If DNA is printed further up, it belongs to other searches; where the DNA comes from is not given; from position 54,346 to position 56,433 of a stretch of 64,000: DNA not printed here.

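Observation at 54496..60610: Tandemly duplicated unit: QueC-like PP-loop ATPase next to a BNR beta-propeller surface protein with a PNTG sorting-type signal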

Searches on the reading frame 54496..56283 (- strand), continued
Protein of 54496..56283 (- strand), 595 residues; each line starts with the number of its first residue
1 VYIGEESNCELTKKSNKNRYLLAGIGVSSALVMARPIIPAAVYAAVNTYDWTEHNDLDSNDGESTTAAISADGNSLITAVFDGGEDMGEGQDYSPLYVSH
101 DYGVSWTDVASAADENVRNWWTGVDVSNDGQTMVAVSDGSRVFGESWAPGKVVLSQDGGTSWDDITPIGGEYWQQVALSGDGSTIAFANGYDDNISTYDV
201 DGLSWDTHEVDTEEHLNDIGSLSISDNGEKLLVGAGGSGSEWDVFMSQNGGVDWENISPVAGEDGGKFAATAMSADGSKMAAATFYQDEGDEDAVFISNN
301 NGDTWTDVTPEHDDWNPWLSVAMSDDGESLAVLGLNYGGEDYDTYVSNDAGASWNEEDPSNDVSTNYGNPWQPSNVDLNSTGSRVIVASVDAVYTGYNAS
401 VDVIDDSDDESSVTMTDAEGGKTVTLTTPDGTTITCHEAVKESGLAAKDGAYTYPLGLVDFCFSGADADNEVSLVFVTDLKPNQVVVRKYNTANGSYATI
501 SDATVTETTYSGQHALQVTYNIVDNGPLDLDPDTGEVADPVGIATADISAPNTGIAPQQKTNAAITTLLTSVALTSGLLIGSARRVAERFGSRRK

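Call 104: fold_search(model_id=the predicted structure, library=pdb)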
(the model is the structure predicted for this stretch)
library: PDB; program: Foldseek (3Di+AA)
matches with E <= 10: 1759; with E <= 0.001: 1512
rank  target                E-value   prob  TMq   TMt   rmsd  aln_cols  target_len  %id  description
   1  2cn2_A                5.3e-14  1.00  0.40  0.35  19.9       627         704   11  Crystal Structures of Clostridium thermocellum Xyloglucanase (released 2006-05-22)
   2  6mgl_A                1.1e-13  1.00  0.42  0.34   8.9       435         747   14  Crystal structure of the catalytic domain from GH74 enzyme PoGH74 from Paenibacillus odorifer, D60A mutant in complex  (released 2019-01-23)
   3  5fkq_A                3.1e-13  1.00  0.35  0.30  14.1       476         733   14  Unraveling the first step of xyloglucan degradation by the soil saprophyte Cellvibrio japonicus through the functional (released 2015-11-04)
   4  2cn3_A                3.5e-13  1.00  0.41  0.34  20.4       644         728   11  Crystal Structures of Clostridium thermocellum Xyloglucanase (released 2006-05-22)
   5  7kn8_B                5.8e-13  1.00  0.43  0.37  13.3       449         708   13  Crystal structure of the GH74 xyloglucanase from Xanthomonas campestris (Xcc1752) (released 2021-05-26)
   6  5fkt_B                6.8e-13  1.00  0.35  0.29  14.3       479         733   14  Unraveling the first step of xyloglucan degradation by the soil saprophyte Cellvibrio japonicus through the functional (released 2015-11-04)
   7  5fkq_B                7.9e-13  1.00  0.35  0.29  14.3       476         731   14  Unraveling the first step of xyloglucan degradation by the soil saprophyte Cellvibrio japonicus through the functional (released 2015-11-04)
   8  7kn8_A                8.8e-13  1.00  0.42  0.36  12.9       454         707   12  Crystal structure of the GH74 xyloglucanase from Xanthomonas campestris (Xcc1752) (released 2021-05-26)
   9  6p2n                  9.2e-13  1.00  0.42  0.34   7.6       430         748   14  Crystal structure of Paenibacillus graminis GH74 (PgGH74) (released 2019-07-31)
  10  5yzv_A                1.0e-12  1.00  0.37  0.71   6.5       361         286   18  Biophysical and structural characterization of the thermostable WD40 domain of a prokaryotic protein, Thermomonospora  (released 2018-10-03)
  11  5fkt_A                1.5e-12  1.00  0.35  0.29  14.3       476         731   14  Unraveling the first step of xyloglucan degradation by the soil saprophyte Cellvibrio japonicus through the functional (released 2015-11-04)
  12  5ojp_B                2.1e-12  1.00  0.38  0.69   5.3       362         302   15  YCF48 bound to D1 peptide (released 2018-08-08)
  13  6p2l_A                2.1e-12  1.00  0.43  0.38  19.3       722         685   12  Crystal structure of Niastella koreensis GH74 (NkGH74) enzyme (released 2019-07-31)
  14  5ojr_C                2.3e-12  1.00  0.39  0.70   5.3       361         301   14  YCF48 bound to D1 peptide (released 2018-08-08)
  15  6p2m_A                2.5e-12  1.00  0.42  0.37   6.8       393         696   12  Crystal structure of the Caldicellulosiruptor lactoaceticus GH74 (ClGH74a) enzyme in complex with LLG xyloglucan (released 2019-07-31)
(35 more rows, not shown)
